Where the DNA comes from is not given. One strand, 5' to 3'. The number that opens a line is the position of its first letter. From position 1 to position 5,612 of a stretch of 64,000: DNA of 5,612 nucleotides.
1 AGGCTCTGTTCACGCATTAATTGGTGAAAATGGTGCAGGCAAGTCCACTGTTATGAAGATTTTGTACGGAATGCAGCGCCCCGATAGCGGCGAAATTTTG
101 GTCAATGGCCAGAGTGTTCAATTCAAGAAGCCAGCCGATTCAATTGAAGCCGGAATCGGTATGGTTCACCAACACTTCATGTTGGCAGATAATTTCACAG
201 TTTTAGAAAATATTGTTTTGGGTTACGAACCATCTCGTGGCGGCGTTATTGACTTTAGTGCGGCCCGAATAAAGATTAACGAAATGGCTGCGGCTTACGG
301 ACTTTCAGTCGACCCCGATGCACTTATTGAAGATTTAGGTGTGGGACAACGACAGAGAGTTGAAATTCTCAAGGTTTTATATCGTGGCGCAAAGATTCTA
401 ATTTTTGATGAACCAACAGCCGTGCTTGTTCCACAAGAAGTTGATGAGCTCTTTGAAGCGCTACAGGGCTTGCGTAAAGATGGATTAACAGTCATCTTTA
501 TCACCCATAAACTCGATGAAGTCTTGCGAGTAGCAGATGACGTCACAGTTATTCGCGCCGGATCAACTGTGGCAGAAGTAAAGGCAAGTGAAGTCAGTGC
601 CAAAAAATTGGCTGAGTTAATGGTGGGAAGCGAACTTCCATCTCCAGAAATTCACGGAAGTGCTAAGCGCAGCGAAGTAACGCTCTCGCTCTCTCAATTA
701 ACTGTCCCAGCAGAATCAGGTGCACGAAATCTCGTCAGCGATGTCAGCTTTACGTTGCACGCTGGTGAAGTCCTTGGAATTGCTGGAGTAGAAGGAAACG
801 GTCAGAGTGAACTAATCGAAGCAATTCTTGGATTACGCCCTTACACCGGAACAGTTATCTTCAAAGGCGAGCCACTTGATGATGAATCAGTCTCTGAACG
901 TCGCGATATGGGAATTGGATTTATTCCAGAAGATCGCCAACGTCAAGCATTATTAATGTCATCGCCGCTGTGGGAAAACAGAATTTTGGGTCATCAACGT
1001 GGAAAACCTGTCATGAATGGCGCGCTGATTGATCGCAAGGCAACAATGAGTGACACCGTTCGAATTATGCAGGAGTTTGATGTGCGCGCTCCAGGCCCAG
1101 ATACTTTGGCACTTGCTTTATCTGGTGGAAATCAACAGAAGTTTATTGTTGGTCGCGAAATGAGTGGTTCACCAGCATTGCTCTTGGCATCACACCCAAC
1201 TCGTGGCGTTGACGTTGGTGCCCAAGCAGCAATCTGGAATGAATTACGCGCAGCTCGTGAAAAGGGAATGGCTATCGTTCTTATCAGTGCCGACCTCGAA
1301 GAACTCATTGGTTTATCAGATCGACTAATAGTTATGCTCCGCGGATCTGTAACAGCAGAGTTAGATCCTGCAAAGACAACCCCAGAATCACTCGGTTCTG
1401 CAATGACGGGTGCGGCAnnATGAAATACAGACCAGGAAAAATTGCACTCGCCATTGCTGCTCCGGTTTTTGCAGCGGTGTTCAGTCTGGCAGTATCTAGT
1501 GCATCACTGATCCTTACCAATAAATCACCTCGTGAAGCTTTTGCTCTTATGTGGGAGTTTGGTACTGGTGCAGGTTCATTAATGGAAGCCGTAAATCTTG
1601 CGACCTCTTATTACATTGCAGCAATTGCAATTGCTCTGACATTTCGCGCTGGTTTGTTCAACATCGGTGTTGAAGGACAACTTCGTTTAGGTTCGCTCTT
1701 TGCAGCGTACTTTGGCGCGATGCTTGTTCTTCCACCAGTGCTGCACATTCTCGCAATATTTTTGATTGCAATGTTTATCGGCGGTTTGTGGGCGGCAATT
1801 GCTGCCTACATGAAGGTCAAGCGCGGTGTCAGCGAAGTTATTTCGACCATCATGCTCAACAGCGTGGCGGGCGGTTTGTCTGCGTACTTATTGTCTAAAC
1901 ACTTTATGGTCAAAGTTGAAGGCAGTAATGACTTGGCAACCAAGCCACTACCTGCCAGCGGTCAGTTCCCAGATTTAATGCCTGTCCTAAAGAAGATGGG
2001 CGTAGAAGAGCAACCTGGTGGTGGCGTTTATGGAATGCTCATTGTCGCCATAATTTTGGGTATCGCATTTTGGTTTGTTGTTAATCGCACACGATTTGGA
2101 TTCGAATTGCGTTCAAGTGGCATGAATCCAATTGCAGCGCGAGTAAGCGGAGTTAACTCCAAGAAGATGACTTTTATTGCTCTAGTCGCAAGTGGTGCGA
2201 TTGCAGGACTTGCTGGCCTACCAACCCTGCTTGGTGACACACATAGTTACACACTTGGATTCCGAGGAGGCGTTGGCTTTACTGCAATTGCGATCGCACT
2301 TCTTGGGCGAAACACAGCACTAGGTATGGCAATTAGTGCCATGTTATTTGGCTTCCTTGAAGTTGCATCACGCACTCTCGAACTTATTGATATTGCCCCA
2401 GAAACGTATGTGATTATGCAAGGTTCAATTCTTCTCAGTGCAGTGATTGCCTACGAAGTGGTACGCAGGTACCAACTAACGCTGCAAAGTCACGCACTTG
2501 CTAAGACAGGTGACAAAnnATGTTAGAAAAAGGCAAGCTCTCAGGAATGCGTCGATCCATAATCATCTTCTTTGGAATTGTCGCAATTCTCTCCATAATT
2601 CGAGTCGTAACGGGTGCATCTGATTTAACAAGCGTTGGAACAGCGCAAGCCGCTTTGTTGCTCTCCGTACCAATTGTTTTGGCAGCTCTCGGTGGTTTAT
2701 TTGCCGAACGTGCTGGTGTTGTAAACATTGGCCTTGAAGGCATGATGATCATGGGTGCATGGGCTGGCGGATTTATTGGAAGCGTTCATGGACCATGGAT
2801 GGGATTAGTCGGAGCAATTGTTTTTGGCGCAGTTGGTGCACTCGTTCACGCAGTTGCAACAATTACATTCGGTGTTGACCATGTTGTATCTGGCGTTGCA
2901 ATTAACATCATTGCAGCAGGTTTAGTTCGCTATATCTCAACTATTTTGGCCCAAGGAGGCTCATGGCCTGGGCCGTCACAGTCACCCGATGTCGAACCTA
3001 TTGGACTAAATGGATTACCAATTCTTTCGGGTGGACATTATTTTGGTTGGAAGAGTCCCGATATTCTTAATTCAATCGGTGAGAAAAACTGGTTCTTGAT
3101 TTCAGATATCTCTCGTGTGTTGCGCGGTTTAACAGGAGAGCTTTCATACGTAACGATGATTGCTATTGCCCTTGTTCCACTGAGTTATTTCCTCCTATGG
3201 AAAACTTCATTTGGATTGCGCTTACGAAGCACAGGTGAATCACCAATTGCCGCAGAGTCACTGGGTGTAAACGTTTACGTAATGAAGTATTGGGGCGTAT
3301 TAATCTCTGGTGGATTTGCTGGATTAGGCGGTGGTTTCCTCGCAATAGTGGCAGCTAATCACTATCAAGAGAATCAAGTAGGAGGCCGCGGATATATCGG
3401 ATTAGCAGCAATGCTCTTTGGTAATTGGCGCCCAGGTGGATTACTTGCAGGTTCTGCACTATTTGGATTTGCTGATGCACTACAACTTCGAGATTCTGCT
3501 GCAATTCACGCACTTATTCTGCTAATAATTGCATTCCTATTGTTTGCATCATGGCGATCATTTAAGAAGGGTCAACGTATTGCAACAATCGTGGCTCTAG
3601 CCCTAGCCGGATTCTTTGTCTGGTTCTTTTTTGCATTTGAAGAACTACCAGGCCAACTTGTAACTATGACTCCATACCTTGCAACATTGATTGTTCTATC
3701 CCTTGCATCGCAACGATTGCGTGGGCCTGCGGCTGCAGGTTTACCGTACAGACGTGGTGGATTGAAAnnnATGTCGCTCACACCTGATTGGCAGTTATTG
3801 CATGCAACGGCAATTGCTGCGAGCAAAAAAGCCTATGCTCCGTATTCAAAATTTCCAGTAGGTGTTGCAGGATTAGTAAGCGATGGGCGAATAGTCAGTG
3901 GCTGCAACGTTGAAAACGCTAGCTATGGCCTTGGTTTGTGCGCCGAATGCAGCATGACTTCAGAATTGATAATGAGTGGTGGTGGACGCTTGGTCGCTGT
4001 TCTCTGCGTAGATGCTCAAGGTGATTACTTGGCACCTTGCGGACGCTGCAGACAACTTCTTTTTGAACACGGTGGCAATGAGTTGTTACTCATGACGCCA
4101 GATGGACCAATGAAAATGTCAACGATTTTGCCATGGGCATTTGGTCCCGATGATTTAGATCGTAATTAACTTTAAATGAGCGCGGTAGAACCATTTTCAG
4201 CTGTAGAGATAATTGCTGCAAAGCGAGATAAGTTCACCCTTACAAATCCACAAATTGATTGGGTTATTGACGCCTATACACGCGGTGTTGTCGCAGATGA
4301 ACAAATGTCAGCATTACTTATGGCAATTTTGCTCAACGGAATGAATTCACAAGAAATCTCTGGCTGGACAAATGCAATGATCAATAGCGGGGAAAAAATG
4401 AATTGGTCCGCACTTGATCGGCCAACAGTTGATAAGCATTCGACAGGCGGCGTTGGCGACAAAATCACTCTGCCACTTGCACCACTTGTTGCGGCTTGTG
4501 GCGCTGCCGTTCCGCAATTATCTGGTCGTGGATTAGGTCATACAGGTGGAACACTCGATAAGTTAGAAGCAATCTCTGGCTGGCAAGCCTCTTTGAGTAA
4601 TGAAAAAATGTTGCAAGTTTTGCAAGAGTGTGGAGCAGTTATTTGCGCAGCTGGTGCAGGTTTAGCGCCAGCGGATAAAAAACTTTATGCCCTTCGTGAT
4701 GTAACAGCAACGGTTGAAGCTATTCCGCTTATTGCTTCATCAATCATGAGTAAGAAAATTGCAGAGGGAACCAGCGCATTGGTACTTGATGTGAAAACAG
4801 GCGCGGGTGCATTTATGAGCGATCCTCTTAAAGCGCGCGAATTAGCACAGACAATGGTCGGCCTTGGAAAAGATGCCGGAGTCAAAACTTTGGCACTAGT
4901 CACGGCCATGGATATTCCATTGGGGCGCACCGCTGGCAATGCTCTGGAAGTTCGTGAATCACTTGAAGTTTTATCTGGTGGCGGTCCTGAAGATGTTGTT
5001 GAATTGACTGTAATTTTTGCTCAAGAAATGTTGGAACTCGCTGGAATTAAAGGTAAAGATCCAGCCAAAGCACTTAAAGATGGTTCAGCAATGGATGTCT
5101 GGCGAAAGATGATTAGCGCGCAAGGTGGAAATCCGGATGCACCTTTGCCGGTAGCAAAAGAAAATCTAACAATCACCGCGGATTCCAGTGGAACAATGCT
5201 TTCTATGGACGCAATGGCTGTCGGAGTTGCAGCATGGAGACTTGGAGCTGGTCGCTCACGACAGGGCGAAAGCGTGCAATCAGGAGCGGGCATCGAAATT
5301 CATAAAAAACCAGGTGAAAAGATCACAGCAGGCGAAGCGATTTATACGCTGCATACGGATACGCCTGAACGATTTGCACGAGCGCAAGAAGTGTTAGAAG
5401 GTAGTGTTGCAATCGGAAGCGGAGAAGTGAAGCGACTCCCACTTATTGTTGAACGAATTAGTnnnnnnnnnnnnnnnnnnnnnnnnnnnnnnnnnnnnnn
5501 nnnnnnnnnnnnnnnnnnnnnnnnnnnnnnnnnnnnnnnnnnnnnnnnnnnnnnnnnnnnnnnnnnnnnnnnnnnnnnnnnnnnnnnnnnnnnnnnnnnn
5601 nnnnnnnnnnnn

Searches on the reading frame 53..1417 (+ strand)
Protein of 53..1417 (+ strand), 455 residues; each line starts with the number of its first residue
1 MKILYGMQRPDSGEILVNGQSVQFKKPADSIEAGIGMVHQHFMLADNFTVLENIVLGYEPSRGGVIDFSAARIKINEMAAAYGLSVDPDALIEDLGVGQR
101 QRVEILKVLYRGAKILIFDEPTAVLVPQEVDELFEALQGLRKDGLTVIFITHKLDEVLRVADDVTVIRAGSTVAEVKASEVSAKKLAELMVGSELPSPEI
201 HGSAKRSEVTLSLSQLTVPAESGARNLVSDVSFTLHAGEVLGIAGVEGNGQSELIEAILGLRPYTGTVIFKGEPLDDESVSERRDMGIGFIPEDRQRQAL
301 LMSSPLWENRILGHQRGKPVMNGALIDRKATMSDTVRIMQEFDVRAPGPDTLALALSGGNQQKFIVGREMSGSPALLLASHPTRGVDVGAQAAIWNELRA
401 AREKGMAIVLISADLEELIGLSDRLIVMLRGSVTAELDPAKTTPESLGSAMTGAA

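Call 27: search_protein_families(library=ncbifam, proteins=[window:53-1417:+], max_evalue=1e-10)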
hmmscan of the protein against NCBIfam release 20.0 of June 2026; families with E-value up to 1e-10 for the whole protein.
window:53-1417:+ (455 aa): 159 families (the best 25 are shown)
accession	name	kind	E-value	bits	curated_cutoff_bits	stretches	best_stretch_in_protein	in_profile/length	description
NF047930.1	ABC_ATP_B6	equivalog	1.9e-109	366.6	670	1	2-453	46-510/510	putative B6 ABC transporter ATP-binding protein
NF010069.0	PRK13549.1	equivalog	1.6e-101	340.3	699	1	2-447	49-497/513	xylose ABC transporter ATP-binding protein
NF008442.0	PRK11288.1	equivalog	1.7e-101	340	689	1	1-446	50-490/504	L-arabinose ABC transporter ATP-binding protein AraG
NF040905.2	GguA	equivalog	1.8e-96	323.5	810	1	1-449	44-498/500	multiple monosaccharide ABC transporter ATP-binding protein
NF008030.0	PRK10762.1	equivalog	2.2e-94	317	745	1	1-453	47-493/501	ribose ABC transporter ATP-binding protein RbsA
NF041861.1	YtfR_transport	equivalog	2.8e-90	303.1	850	1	1-447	44-486/492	galactofuranose ABC transporter, ATP-binding protein YtfR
NF008215.0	PRK10982.1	equivalog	2.1e-89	300.4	828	1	1-445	56-496/506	galactose/methyl galactoside ABC transporter ATP-binding protein MglA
TIGR02633.1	xylG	equivalog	5.4e-87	292.3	723.65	1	1-444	44-492/500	D-xylose ABC transporter ATP-binding protein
NF011967.0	PRK15439.1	equivalog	1.2e-85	287.9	586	1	1-438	54-486/510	autoinducer 2 ABC transporter ATP-binding protein LsrA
NF007253.0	PRK09700.1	equivalog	2.4e-81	273.9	772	1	1-443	48-497/510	D-allose ABC transporter ATP-binding protein AlsA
TIGR03410.1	urea_trans_UrtE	equivalog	4.1e-45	154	285.8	2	221-445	9-222/230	urea ABC transporter ATP-binding subunit UrtE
TIGR01188.1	drrA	subfamily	1.1e-42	146.4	312.45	2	2-183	37-213/302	daunorubicin resistance ABC transporter, ATP-binding protein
TIGR04521.1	ECF_ATPase_2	equivalog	2.1e-42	145.1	330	2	2-185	49-236/279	energy-coupling factor transporter ATPase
TIGR02857.1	CydD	equivalog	2.1e-41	142.5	435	2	2-164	366-526/529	thiol reductant ABC exporter subunit CydD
NF010059.0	PRK13536.1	equivalog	8e-41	139.9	549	2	203-449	34-268/342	nodulation factor ABC transporter ATP-binding protein NodI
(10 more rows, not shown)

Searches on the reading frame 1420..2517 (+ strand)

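Call 27: search_protein_families(library=ncbifam, proteins=[window:1420-2517:+], max_evalue=1e-10)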
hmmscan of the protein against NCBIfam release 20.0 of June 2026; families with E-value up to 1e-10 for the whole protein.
window:1420-2517:+ (366 aa): 2 families
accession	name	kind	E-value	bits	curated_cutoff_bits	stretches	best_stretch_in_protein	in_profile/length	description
NF047929.1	ABC_B6_perm_2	equivalog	2.2e-32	112.6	400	1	16-340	7-320/337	putative B6 ABC transporter permease subunit 2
NF047928.1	ABC_B6_perm_1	equivalog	6.2e-14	51.8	465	1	54-331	14-276/311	putative B6 ABC transporter permease subunit 1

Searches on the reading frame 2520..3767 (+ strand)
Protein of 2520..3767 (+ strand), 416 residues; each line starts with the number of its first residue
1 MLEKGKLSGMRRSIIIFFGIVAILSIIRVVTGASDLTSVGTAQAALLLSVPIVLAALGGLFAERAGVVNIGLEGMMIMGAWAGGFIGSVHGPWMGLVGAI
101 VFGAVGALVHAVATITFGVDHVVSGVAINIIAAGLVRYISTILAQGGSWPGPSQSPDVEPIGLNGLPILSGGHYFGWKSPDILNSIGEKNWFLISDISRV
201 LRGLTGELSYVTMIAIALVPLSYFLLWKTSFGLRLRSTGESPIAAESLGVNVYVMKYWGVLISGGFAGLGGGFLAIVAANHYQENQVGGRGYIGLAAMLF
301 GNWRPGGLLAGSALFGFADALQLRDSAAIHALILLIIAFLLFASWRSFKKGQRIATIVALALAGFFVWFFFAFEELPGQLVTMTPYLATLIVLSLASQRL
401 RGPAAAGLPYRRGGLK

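Call 27: search_protein_families(library=ncbifam, proteins=[window:2520-3767:+], max_evalue=1e-10)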
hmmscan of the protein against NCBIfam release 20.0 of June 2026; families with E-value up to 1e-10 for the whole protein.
window:2520-3767:+ (416 aa): 2 families
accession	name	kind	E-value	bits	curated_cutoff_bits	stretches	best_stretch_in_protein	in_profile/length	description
NF047928.1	ABC_B6_perm_1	equivalog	2.6e-34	118.7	465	2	183-321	124-261/311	putative B6 ABC transporter permease subunit 1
NF047929.1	ABC_B6_perm_2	equivalog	1.8e-11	43.8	400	0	209-273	184-248/337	putative B6 ABC transporter permease subunit 2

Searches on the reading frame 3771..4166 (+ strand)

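Call 27: search_protein_families(library=ncbifam, proteins=[window:3771-4166:+], max_evalue=1e-10)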
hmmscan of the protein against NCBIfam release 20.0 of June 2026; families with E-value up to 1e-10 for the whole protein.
window:3771-4166:+ (132 aa): 5 families
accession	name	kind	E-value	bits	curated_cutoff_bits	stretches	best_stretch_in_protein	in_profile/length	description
NF004064.0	PRK05578.1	equivalog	6e-52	175.1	74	1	6-130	5-129/130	cytidine deaminase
TIGR01354.1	cyt_deam_tetra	equivalog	5.5e-34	117.2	113.65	1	11-128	4-125/126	cytidine deaminase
NF009076.0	PRK12411.1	equivalog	9.8e-24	83.8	216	1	9-103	5-99/132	cytidine deaminase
TIGR01355.1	cyt_deam_dimer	equivalog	2.2e-15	56.7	275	0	8-72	175-239/283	cytidine deaminase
NF006537.0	PRK09027.1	equivalog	2.1e-14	53.6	153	0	87-130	126-171/295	cytidine deaminase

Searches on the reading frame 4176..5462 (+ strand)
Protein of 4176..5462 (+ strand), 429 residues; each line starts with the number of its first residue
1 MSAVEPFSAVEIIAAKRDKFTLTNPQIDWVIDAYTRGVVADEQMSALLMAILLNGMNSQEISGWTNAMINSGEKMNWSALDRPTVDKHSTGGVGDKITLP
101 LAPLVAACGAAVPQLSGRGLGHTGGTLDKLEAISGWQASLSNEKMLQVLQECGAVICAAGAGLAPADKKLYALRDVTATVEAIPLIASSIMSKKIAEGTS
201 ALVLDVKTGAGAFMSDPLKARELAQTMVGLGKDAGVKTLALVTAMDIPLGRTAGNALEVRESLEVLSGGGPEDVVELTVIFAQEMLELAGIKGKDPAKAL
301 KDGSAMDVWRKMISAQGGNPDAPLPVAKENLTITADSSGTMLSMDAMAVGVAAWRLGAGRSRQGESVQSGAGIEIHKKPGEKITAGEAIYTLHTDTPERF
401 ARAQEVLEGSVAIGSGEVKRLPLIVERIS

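Call 27: search_protein_families(library=ncbifam, proteins=[window:4176-5462:+], max_evalue=1e-10)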
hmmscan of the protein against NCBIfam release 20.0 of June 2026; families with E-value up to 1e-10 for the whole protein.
window:4176-5462:+ (429 aa): 7 families
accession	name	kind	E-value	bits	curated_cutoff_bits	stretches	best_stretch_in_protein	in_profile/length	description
NF004490.0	PRK05820.1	equivalog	1.2e-185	617.4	269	1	7-429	3-438/439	thymidine phosphorylase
TIGR02644.1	Y_phosphoryl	subfamily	2.5e-162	540.4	409.05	1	10-413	2-416/417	pyrimidine-nucleoside phosphorylase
NF004747.0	PRK06078.1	equivalog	3.4e-128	427.9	559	1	9-427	3-430/434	pyrimidine-nucleoside phosphorylase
TIGR02643.1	T_phosphoryl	equivalog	6.2e-115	384.6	570.7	1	9-428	3-437/437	thymidine phosphorylase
NF003338.0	PRK04350.1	subfamily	3.8e-68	230.1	434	1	4-410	87-489/502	thymidine phosphorylase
TIGR03327.1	AMP_phos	equivalog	1.3e-66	225.2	535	1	8-407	86-484/500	AMP phosphorylase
TIGR02645.1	ARCH_P_rylase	hypoth_equivalog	8.6e-64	215.7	434.6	1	7-403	84-479/493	putative thymidine phosphorylase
